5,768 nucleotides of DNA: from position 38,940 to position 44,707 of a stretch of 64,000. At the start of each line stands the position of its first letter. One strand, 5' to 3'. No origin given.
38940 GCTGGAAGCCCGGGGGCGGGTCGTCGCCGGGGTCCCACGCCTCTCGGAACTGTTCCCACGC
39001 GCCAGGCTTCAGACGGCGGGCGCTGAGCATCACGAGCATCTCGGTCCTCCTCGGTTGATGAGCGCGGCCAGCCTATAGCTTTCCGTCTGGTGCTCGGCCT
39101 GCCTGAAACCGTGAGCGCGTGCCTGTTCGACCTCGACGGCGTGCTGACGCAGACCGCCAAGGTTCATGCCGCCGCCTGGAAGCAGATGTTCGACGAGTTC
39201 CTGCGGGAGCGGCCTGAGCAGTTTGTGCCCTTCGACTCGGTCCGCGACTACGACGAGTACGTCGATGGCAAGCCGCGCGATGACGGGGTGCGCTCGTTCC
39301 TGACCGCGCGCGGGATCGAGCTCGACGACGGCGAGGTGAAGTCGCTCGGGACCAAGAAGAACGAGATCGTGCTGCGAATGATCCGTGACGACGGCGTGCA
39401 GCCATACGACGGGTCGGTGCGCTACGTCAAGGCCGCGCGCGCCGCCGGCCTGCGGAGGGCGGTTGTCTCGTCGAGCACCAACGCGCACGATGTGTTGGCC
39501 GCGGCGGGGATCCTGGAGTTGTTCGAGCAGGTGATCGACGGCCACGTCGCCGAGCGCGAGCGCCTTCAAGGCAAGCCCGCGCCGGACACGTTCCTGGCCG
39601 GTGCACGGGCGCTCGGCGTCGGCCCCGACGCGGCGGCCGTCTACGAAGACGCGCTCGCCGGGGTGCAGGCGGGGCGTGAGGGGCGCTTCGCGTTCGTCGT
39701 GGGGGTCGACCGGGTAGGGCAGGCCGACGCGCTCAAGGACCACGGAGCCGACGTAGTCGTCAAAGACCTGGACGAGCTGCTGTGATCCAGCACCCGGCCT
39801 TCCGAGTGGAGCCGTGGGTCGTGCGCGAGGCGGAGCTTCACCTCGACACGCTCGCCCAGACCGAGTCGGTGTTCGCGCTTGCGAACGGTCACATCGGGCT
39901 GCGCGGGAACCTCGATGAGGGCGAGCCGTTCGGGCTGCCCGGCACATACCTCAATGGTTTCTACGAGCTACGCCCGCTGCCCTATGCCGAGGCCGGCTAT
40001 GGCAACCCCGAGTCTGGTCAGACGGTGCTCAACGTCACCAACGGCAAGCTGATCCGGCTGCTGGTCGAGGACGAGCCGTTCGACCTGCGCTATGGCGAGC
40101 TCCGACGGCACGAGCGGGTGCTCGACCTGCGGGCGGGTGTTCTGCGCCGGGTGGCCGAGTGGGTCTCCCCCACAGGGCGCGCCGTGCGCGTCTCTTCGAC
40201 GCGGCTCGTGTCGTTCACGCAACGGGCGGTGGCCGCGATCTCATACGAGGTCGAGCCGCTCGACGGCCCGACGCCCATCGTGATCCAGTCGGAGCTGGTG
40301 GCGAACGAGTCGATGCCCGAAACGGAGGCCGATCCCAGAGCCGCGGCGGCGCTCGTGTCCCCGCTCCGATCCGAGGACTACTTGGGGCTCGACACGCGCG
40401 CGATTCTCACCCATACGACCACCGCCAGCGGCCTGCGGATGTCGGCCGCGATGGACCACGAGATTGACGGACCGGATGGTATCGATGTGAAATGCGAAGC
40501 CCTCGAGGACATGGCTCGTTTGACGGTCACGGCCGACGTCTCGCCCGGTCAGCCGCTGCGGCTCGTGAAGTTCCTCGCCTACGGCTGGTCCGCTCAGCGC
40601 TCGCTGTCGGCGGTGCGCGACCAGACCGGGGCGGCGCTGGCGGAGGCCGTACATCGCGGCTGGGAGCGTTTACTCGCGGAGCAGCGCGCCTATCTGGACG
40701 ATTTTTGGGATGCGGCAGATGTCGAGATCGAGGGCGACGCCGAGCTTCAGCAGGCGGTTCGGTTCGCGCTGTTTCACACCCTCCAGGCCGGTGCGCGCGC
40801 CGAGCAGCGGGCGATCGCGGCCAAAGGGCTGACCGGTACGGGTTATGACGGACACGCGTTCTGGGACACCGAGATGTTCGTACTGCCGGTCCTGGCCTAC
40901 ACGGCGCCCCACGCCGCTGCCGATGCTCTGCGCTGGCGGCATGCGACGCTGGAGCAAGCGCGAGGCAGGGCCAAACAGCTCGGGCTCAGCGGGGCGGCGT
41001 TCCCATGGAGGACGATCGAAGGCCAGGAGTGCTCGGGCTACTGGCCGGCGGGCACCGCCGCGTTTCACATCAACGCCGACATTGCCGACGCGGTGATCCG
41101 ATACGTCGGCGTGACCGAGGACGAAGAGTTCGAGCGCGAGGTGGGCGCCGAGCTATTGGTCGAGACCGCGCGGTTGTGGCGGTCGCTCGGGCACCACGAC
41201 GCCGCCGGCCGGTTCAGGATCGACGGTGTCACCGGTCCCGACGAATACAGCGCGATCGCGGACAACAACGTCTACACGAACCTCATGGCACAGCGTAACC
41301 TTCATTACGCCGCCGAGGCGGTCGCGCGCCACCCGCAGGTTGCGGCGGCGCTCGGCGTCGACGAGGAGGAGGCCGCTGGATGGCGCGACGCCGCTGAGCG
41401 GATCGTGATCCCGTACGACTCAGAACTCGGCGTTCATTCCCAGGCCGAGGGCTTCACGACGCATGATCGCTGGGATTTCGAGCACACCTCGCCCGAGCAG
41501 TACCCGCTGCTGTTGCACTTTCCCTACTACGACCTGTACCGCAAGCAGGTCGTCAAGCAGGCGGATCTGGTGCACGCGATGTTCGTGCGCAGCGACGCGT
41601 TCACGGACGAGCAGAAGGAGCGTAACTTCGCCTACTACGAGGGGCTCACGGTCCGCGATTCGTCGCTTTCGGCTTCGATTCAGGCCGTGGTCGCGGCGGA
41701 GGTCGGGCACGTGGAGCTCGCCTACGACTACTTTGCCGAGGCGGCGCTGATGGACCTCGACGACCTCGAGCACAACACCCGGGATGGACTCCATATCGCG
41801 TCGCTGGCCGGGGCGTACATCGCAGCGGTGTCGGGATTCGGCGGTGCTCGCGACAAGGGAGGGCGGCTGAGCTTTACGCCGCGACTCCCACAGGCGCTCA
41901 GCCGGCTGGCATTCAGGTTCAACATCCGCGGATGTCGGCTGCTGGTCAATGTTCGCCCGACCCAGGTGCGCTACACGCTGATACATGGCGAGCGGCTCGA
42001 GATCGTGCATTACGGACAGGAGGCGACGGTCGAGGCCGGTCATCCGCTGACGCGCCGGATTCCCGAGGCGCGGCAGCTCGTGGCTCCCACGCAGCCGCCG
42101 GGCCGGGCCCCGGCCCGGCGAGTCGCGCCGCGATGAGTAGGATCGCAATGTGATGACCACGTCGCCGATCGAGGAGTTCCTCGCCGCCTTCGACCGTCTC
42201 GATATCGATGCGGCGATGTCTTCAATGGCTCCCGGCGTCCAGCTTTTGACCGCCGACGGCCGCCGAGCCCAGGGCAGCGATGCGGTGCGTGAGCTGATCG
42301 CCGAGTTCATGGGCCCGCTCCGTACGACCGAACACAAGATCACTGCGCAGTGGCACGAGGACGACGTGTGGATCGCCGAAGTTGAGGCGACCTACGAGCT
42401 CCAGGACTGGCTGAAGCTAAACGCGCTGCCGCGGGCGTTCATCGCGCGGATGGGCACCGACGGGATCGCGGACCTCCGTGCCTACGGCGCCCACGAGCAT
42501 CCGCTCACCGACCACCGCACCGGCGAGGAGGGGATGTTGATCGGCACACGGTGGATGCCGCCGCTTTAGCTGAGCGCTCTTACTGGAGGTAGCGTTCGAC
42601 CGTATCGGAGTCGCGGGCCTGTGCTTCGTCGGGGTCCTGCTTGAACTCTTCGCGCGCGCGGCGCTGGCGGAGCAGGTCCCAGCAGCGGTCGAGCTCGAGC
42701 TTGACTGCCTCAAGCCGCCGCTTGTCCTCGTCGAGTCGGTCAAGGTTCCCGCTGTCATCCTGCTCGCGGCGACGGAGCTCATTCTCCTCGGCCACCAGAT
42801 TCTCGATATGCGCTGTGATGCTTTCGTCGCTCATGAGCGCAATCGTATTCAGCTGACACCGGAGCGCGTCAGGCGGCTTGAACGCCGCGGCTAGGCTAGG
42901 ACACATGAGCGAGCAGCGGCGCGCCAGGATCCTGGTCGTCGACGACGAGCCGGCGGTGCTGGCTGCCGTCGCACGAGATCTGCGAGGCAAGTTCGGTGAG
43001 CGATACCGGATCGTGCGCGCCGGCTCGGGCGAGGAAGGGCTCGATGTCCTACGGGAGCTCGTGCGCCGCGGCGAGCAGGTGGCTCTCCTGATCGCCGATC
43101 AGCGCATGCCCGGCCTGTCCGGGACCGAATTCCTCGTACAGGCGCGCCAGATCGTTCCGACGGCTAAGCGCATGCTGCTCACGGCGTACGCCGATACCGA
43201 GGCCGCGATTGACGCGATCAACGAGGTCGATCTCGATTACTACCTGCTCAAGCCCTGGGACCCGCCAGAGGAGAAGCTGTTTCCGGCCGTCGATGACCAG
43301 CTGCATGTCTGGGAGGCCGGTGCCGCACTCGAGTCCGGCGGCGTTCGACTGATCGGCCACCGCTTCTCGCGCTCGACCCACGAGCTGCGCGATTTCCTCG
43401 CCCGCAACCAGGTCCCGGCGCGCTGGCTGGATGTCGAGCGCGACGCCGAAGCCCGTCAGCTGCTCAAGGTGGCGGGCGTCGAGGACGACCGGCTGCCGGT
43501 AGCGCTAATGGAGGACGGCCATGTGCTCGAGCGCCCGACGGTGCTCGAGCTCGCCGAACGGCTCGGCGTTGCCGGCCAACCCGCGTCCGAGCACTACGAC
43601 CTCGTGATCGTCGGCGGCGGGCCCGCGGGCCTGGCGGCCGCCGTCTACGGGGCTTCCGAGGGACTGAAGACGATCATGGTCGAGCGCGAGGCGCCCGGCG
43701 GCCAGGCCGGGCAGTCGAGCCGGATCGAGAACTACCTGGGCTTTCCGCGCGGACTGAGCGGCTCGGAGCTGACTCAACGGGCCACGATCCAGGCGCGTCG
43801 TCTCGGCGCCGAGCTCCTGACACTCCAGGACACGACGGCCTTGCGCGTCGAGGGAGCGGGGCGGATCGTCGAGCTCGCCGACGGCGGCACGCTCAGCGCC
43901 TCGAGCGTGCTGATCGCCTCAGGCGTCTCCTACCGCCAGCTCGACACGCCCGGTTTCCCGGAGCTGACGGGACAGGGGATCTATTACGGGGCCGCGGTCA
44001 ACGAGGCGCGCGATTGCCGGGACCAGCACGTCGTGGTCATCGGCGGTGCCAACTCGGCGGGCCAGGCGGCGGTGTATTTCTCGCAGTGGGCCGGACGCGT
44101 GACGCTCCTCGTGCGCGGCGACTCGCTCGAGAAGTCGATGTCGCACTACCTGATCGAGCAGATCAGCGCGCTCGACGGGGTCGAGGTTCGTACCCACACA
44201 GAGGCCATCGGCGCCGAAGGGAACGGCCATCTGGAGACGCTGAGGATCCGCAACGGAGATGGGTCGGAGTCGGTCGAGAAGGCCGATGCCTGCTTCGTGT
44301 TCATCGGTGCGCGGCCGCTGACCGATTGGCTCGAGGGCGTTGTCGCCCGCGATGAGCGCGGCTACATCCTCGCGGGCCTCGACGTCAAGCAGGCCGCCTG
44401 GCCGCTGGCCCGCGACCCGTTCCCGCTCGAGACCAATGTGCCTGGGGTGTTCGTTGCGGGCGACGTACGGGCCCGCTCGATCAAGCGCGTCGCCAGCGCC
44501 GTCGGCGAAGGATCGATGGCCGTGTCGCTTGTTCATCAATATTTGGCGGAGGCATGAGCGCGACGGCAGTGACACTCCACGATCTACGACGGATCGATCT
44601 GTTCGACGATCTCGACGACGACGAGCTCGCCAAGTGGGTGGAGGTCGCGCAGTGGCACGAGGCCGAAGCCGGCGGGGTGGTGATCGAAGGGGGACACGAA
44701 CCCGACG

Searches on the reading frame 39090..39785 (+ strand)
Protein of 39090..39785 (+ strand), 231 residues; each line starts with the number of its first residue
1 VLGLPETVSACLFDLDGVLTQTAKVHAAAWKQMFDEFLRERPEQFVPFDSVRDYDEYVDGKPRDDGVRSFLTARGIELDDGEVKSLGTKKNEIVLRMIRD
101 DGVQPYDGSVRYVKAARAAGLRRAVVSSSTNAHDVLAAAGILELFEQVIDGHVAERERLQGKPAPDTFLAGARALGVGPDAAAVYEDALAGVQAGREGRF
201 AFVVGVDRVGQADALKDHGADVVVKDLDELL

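Call 34: search_protein_families(library=pfam, proteins=[window:39090-39785:+], max_evalue=0.001)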
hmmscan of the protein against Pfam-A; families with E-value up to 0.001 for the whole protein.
window:39090-39785:+ (231 aa): 2 families
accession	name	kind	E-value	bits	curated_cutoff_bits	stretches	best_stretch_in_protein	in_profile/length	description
PF00702.32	Hydrolase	-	8.1e-23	82.2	26.4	1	9-197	2-189/191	haloacid dehalogenase-like hydrolase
PF13419.12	HAD_2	-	5e-14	53.2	23.8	1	11-197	1-170/178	Haloacid dehalogenase-like hydrolase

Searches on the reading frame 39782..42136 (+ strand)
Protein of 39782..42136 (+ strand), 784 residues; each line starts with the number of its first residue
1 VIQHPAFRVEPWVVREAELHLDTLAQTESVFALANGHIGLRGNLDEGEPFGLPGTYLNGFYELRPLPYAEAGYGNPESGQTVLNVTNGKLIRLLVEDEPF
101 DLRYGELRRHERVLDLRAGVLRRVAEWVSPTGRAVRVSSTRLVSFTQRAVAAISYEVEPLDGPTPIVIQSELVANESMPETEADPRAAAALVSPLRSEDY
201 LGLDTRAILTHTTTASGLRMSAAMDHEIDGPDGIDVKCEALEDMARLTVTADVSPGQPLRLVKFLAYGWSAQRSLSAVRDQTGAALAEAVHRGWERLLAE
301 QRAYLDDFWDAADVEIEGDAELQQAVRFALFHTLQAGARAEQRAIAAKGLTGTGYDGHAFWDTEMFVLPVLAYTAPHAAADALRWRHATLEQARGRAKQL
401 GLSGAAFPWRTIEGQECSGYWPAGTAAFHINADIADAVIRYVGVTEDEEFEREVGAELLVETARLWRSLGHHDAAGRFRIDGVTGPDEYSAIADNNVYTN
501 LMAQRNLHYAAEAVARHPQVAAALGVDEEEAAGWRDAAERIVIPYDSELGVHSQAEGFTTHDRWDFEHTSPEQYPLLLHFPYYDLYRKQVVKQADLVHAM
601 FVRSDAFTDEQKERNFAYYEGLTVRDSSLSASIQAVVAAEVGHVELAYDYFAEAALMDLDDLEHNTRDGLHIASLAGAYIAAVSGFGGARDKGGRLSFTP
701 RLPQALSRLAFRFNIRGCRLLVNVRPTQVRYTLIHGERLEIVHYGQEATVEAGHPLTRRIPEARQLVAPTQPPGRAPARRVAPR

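Call 34: search_protein_families(library=pfam, proteins=[window:39782-42136:+], max_evalue=0.001)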
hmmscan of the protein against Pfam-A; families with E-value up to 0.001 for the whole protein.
window:39782-42136:+ (784 aa): 3 families
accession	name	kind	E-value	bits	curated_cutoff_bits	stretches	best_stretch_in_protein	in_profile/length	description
PF03632.21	Glyco_hydro_65m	-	4e-135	451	27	1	327-678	1-369/371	Glycosyl hydrolase family 65 central catalytic domain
PF03636.21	Glyco_hydro_65N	-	1.7e-64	218.1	26.6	1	16-270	2-232/233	Glycosyl hydrolase family 65, N-terminal domain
PF03633.20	Glyco_hydro_65C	-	3.3e-20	72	22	1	690-750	2-62/62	Glycosyl hydrolase family 65, C-terminal domain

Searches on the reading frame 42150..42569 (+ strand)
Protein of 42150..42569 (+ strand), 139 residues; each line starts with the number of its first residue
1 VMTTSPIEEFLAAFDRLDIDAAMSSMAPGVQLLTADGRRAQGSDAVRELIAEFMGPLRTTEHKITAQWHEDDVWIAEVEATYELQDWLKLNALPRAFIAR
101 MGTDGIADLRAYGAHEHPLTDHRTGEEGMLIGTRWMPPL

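Call 34: search_protein_families(library=pfam, proteins=[window:42150-42569:+], max_evalue=0.001)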
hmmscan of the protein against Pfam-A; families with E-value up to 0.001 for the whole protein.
window:42150-42569:+ (139 aa): 1 family
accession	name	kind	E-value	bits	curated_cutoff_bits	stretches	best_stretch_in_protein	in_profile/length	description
PF12680.13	SnoaL_2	-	2.3e-08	35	27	1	7-83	1-76/102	SnoaL-like domain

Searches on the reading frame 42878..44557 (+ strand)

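Call 34: search_protein_families(library=pfam, proteins=[window:42878-44557:+], max_evalue=0.001)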
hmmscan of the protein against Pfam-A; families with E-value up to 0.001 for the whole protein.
window:42878-44557:+ (559 aa): 11 families
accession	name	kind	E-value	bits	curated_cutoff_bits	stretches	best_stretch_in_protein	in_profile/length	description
PF07992.20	Pyr_redox_2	-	4.6e-38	131.7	26.1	1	240-545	1-291/291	Pyridine nucleotide-disulphide oxidoreductase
PF13738.12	Pyr_redox_3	-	6.3e-19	68.8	30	1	335-528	119-305/305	Pyridine nucleotide-disulphide oxidoreductase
PF00072.30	Response_reg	-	1.6e-14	54.5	30.2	1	18-130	1-104/111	Response regulator receiver domain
PF00070.33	Pyr_redox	-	1.7e-10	41.7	22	1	384-457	1-79/82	Pyridine nucleotide-disulphide oxidoreductase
PF12831.13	FAD_oxidored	-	5.4e-07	29.7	27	1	241-277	1-38/416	FAD dependent oxidoreductase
PF01266.30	DAO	-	1.3e-06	28.6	27.9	1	241-282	1-44/353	FAD dependent oxidoreductase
PF01946.23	Thi4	-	1.1e-05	25.2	26.2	1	240-277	18-57/235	Thi4 family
PF00890.30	FAD_binding_2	-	1.2e-05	25.2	20.4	1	241-277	1-38/414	FAD binding domain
PF03486.20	HI0933_like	-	7.9e-05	22.7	50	0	241-272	2-33/244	HI0933-like protein Rossmann domain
PF01494.25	FAD_binding_3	-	0.00025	20.8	22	1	241-280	3-42/349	FAD binding domain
PF13450.12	NAD_binding_8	-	0.00041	21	21.9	0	244-280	1-38/68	NAD(P)-binding Rossmann-like domain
